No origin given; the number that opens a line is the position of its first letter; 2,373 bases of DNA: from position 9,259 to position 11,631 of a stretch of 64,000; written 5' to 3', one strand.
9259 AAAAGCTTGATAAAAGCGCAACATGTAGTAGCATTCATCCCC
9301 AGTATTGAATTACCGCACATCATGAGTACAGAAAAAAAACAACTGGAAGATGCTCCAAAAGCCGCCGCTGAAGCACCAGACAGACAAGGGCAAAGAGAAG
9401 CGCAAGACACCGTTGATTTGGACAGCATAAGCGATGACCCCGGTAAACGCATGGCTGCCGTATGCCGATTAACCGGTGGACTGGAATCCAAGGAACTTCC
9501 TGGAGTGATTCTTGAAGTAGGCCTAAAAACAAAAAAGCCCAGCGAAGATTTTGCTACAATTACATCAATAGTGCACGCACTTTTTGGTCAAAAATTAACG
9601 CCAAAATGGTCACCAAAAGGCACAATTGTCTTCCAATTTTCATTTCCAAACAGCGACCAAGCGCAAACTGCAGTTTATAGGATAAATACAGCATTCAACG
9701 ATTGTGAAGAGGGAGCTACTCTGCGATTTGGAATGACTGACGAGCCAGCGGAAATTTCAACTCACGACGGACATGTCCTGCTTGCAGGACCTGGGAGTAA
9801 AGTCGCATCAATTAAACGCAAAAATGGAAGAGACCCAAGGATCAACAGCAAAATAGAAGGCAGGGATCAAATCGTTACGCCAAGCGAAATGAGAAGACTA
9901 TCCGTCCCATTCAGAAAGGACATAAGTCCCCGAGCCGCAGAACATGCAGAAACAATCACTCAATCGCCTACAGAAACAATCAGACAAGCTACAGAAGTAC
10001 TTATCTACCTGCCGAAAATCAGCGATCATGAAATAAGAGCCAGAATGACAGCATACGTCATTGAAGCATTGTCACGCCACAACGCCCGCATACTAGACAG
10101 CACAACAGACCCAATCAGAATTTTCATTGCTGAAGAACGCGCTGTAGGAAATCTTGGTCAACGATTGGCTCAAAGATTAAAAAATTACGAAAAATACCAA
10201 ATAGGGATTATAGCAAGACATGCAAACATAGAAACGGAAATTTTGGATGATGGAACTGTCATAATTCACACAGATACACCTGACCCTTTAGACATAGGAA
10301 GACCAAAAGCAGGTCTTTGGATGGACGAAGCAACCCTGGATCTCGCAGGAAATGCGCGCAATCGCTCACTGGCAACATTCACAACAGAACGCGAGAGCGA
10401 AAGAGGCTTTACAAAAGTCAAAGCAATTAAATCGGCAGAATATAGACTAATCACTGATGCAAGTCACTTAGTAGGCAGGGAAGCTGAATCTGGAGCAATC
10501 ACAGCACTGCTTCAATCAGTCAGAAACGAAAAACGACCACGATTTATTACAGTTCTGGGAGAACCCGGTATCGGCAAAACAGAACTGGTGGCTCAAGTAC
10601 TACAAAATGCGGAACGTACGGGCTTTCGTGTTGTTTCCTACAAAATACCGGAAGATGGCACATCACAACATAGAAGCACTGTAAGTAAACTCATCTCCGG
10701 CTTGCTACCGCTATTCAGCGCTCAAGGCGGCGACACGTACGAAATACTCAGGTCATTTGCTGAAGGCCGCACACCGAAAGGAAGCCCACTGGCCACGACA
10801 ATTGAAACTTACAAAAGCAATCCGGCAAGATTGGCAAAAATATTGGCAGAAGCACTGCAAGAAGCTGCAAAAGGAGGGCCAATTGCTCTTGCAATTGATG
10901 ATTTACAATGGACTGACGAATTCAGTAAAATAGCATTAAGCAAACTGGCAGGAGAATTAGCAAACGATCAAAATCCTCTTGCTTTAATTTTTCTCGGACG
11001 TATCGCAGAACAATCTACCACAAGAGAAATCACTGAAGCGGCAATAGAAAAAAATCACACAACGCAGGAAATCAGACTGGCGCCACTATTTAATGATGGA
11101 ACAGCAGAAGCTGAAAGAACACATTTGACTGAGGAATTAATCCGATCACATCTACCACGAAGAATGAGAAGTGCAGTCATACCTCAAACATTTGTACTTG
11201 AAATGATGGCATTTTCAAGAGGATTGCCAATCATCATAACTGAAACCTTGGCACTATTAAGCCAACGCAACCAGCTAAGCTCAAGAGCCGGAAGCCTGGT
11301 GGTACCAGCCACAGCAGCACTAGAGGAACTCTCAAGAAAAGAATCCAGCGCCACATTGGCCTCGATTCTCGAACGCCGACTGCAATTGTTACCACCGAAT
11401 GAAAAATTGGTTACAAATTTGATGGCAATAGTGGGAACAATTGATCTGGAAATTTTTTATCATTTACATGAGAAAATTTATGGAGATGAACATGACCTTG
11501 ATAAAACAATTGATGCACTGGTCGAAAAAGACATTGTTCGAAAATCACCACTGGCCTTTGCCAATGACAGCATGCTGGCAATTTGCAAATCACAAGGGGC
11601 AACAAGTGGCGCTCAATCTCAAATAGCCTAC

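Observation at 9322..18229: Tandem pair of giant divergent STAND-type NTPase paralogues next to the restriction/defence block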

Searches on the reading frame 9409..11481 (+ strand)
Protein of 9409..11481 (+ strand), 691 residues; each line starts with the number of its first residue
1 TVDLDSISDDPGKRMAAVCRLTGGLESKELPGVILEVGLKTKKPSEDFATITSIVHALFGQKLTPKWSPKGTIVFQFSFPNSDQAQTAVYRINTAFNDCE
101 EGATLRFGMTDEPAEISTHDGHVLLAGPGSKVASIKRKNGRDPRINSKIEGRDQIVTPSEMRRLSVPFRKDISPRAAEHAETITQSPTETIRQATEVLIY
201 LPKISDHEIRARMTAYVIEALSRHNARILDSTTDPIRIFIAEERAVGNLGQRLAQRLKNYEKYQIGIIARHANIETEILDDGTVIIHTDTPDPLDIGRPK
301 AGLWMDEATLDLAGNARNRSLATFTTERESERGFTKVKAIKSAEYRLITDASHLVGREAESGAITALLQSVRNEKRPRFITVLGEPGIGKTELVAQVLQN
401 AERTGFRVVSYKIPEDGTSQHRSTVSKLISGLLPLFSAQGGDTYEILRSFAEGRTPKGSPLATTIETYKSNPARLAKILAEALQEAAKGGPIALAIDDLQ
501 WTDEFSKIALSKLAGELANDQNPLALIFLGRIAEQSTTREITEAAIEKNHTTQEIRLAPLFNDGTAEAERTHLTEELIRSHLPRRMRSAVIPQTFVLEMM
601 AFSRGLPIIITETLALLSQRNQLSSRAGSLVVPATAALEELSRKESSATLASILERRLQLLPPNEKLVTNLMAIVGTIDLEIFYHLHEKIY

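Call 50: predict_structure(alignment_id=A6)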
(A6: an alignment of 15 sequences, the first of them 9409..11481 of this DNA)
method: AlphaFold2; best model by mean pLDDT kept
length: 691 residues; sequences in the alignment: 15
mean_pLDDT: 82.1   pTM: 0.70
mean pLDDT of the five models: 82.1, 81.2, 80.1, 79.5, 77.0
residues with pLDDT >= 90: 214; 70-90: 366; 50-70: 103; < 50: 8
segments of 3 or more residues with pLDDT < 50: none
pLDDT, mean of each block of 10 residues (from residue 1): 88 92 86 91 91 94 87 91 91 77 78 86 81 59 73 80 75 90 69 80 78 78 56 71 73 83 89 82 82 76 89 79 84 87 76 88 94 92 89 92 92 76 89 77 86 79 88 93 89 92 91 88 91 80 88 91 87 93 88 91 84 81 87 75 54 55 64 60 64 48
secondary structure, 60 per line:
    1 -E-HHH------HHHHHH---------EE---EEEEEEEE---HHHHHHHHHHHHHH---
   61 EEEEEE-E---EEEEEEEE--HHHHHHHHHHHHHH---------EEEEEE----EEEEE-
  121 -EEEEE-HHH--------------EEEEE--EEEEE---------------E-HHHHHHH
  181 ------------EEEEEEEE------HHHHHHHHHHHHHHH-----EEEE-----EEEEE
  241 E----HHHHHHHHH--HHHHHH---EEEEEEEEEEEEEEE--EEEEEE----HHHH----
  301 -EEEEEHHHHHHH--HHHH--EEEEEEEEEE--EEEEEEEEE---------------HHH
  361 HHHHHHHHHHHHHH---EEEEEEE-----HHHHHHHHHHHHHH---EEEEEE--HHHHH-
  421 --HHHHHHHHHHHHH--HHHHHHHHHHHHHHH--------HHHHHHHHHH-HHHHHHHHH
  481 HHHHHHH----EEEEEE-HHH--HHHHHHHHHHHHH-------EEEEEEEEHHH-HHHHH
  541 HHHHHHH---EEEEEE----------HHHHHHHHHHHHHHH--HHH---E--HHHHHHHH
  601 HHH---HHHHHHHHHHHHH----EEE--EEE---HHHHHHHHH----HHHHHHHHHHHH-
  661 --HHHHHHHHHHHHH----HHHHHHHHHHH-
elements in order (helices of 4 or more, strands of 3 or more residues): H13-18 E33-40 H44-57 E61-66 E72-79 H82-95 E105-110 E115-119 E122-126 E145-149 E152-156 H174-180 E193-200 H207-221 E227-230 E236-241 H246-254 H257-262 E266-280 E283-288 H293-296 E302-306 H307-313 H316-319 E322-331 E334-342 H358-374 E378-384 H390-403 E407-412 H415-419 H423-435 H438-452 H461-470 H472-487 E492-497 H504-516 E524-531 H536-547 E551-556 H567-581 H593-603 H607-619 E624-626 E629-631 H635-643 H648-659 H663-675 H680-690
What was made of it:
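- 9487..9816 (+): A, cyclase-homology-like domain 1 (about residues 56-165). The topology is beta-alpha-beta-beta-alpha-beta plus a hairpin. The first metal-Asp position holds E here (ILEVGL). DSSP of the model (call 50).
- Head fold: AF2 model of A residues 30-720 from a 15-sequence alignment has pLDDT 82 and pTM 0.70, with two beta-alpha-beta-beta-alpha-beta units (call 50).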

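Call 54: fold_search(model_id=the predicted structure, library=pdb)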
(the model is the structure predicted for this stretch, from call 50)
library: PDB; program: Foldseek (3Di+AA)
matches with E <= 10: 1553; with E <= 0.001: 205
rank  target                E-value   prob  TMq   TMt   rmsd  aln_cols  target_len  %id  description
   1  4usw                  6.6e-08  1.00  0.33  0.47   7.2       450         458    7  Crystal structure of human soluble Adenylyl Cyclase with ATP (released 2014-07-30)
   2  2qby_A                7.7e-08  1.00  0.30  0.51   7.7       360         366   15  Crystal structure of a heterodimer of Cdc6/Orc1 initiators bound to origin DNA (from S. solfataricus) (released 2007-09-11)
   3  4clp                  1.3e-07  1.00  0.32  0.45   7.3       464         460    7  Crystal structure of human soluble Adenylyl Cyclase complex with adenosine-3',5'-cyclic-monophosphate (released 2014-03-05)
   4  4clk                  1.5e-07  1.00  0.31  0.44   8.5       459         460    7  Crystal structure of human soluble Adenylyl Cyclase in complex with alpha,beta-methyleneadenosine-5'-triphosphate (released 2014-03-05)
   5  7jpo_D                1.7e-07  1.00  0.28  0.44  10.1       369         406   15  ORC-O1AAA: Human Origin Recognition Complex (ORC) with dynamic/unresolved ORC2 WH (released 2020-09-02)
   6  7ovd                  1.8e-07  1.00  0.31  0.43   7.6       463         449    7  Human soluble adenylyl cyclase in complex with the inhibitor TDI10229 (released 2021-10-06)
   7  4clz                  2.4e-07  1.00  0.30  0.41   8.5       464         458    8  Crystal structure of human soluble Adenylyl Cyclase with Inhibitor 4, 4'-Diisothiocyano-2,2'-stilbenedisulfonic acid (released 2014-03-05)
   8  7jpq_D                2.8e-07  1.00  0.27  0.42  11.1       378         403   13  ORC-O2-5: Human Origin Recognition Complex (ORC) with subunits 2,3,4,5 (released 2020-09-02)
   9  4clt                  3.8e-07  1.00  0.33  0.46   7.5       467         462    7  Crystal structure of human soluble Adenylyl Cyclase with adenosine-3', 5'-cyclic-monophosphate and pyrophosphate (released 2014-03-05)
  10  4ust                  5.0e-07  1.00  0.32  0.45   7.4       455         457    6  Crystal structure of human soluble Adenylyl Cyclase with pyrophosphate resulting from soaking with GTP and Magnesium (released 2014-07-30)
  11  4cly                  8.4e-07  1.00  0.34  0.48   6.8       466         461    7  Crystal structure of human soluble Adenylyl Cyclase soaked with biselenite (released 2014-03-05)
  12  8cnh                  9.4e-07  1.00  0.30  0.41   8.4       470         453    7  Crystal structure of human soluble adenylyl cyclase (sAC) in complex with inhibitor TDI-10512 (released 2023-04-26)
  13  7jgr_G                1.1e-06  1.00  0.28  0.48   8.2       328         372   13  Structure of Drosophila ORC bound to DNA (84 bp) and Cdc6 (released 2020-09-09)
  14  7pdf_A                1.4e-06  1.00  0.29  0.41   7.6       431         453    6  focus refinement of soluble domain of adenylyl cyclase 9 in complex with Gs protein alpha subunit and MANT-GTP (released 2022-01-26)
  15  5uj7_C                1.5e-06  1.00  0.27  0.44  10.1       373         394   14  Structure of the active form of human Origin Recognition Complex ATPase motor module, complex subunitS 1, 4, 5 (released 2017-02-08)
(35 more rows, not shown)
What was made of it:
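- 9487..9816 (+): Foldseek match to the sAC C1-C2 core (call 54).
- On STAND NTPases (AAA_16 / MalT-like group): The NOD matches Orc1/Cdc6 and plant NLR NB-ARC structures (call 54).
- On Class III nucleotidyl cyclases (PF00211), sAC-type C1-C2: The top Foldseek hits are sAC C1-C2 (E 6.6e-8, about 450 columns, TMt 0.41-0.48) and the AC9 soluble domain (calls 50, 54).
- Closest known: Full-length mammalian soluble adenylyl cyclase. Same: The head model's best PDB matches are sAC C1-C2 structures (call 54).
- The NTPase part matches Orc1/Cdc6, TnsC and plant NLRs (call 54). The fold matches sAC and AC9 catalytic cores (call 54).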

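Call 92: fold_search(model_id=the predicted structure, library=viral)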
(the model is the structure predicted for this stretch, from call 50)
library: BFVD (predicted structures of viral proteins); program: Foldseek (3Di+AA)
matches with E <= 10: 1224; with E <= 0.001: 94
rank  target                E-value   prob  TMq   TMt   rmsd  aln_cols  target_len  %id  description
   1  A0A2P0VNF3            1.3e-06  1.00  0.23  0.38  15.6       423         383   11  AAA family ATPase [Tetraselmis virus 1]
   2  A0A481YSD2            3.5e-06  1.00  0.20  0.22  19.3       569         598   11  AAA family ATPase [Marseillevirus LCMAC101]
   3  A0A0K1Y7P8            4.8e-06  1.00  0.24  0.25  21.7       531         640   13  (no name in the UniProt tables at hand)
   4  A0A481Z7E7            6.9e-06  1.00  0.24  0.42   7.2       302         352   14  ATPase domain protein [Pithovirus LCPAC104]
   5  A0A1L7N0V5            7.3e-06  1.00  0.20  0.27  17.0       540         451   11  AAA+ ATPase domain-containing protein [Ralstonia phage RP12]
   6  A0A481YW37            9.0e-06  1.00  0.20  0.30  20.9       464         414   11  AAA family ATPase [Marseillevirus LCMAC201]
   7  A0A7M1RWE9            1.4e-05  1.00  0.19  0.28  23.7       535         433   12  AAA+ ATPase domain-containing protein [uncultured phage cr10_1]
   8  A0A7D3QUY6            1.8e-05  1.00  0.21  0.24  22.4       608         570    9  AAA ATPase protein [Fadolivirus FV1/VV64]
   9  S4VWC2                2.2e-05  1.00  0.20  0.18  19.6       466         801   12  AAA ATPase domain containing protein [Pandoravirus dulcis]
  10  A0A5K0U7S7            2.3e-05  1.00  0.23  0.33  18.8       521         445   12  Putative mitochondrial chaperone BCS1-B [Yasminevirus sp. GU-2018]
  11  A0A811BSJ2            2.5e-05  1.00  0.19  0.23  19.4       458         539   11  AAA ATPase domain containing protein [Pandoravirus japonicus]
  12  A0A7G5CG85            3.6e-05  1.00  0.22  0.36   9.7       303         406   11  Novel STAND NTPase 3 domain-containing protein [Proteus phage Vb_PmiP-P59]
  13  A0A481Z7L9            3.6e-05  1.00  0.24  0.26   8.7       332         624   16  Uncharacterized protein [Pithovirus LCPAC104]
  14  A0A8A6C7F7            3.8e-05  1.00  0.22  0.34  10.2       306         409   12  (no name in the UniProt tables at hand)
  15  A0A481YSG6            4.4e-05  1.00  0.27  0.39   7.0       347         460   14  Ankyrin repeat protein [Marseillevirus LCMAC102]
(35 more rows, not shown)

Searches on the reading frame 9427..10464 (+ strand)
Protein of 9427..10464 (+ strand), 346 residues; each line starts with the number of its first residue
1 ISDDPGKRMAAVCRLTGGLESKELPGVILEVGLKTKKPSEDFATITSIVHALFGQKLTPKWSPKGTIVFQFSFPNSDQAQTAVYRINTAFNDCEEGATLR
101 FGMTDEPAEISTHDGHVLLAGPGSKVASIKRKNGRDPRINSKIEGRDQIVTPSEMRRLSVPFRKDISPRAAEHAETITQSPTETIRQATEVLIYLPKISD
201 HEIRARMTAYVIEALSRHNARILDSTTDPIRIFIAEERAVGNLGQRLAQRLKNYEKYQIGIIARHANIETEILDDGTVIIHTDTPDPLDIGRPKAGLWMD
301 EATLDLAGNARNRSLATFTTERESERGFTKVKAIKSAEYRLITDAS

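Call 87: search_solved_structures(query=A10, max_evalue=10, show_alignments=2)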
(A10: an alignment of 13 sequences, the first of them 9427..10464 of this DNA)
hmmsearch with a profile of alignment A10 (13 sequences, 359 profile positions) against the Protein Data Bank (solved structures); distinct sequences matched with E-value up to 10: 2.
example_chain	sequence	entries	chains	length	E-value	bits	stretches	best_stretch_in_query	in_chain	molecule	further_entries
6fwx_A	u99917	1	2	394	0.12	14.6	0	238-263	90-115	Titin,Titin,Titin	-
3mvd_K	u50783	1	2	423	1.7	10.8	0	98-152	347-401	Regulator of chromosome condensation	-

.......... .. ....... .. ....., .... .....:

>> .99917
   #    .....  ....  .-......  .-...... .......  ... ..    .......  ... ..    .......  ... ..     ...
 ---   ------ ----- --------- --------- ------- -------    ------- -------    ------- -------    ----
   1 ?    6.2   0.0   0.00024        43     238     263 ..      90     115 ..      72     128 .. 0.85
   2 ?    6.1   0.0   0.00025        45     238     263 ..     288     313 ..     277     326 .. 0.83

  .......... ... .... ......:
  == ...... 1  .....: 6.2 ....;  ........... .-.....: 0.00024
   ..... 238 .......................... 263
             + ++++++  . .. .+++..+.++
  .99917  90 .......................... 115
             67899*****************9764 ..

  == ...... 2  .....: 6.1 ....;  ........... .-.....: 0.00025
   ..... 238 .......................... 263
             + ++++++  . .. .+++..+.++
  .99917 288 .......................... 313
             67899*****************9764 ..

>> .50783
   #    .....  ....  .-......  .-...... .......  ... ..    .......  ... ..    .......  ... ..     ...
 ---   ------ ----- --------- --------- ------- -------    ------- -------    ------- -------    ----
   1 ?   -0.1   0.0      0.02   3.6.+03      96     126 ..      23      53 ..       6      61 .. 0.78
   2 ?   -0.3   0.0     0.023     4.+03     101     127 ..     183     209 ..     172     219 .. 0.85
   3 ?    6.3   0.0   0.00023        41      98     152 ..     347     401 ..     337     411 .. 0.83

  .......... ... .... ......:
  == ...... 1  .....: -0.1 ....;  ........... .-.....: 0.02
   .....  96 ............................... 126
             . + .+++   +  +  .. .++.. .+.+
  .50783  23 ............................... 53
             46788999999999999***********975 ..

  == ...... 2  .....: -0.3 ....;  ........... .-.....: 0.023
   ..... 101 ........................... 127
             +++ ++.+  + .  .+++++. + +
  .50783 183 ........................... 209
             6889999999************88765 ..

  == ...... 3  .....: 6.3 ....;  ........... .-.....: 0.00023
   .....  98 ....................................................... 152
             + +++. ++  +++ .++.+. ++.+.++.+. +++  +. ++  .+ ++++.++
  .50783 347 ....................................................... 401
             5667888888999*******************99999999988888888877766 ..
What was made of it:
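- On Class III nucleotidyl cyclases (PF00211), sAC-type C1-C2: A head profile against PDB finds nothing (call 87).
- Tried and rejected: A head profile was run against PDB sequences (call 87).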

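Call 88: search_protein_families(library=pfam, alignment_id=A10, max_evalue=1)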
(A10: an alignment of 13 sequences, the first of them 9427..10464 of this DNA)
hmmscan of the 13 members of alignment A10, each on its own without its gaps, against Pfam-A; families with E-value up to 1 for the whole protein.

A. member 1, window:9427-10464:+ (346 aa): 0 families

B. families by the number of members that match (of 13 scanned): 3 families
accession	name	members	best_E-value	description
PF01709.26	Transcrip_reg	1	0.065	TACO1/YebC second and third domain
PF09233.17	Endonuc-EcoRV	1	0.07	Restriction endonuclease EcoRV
PF24024.1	DUF7336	1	0.24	Domain of unknown function (DUF7336)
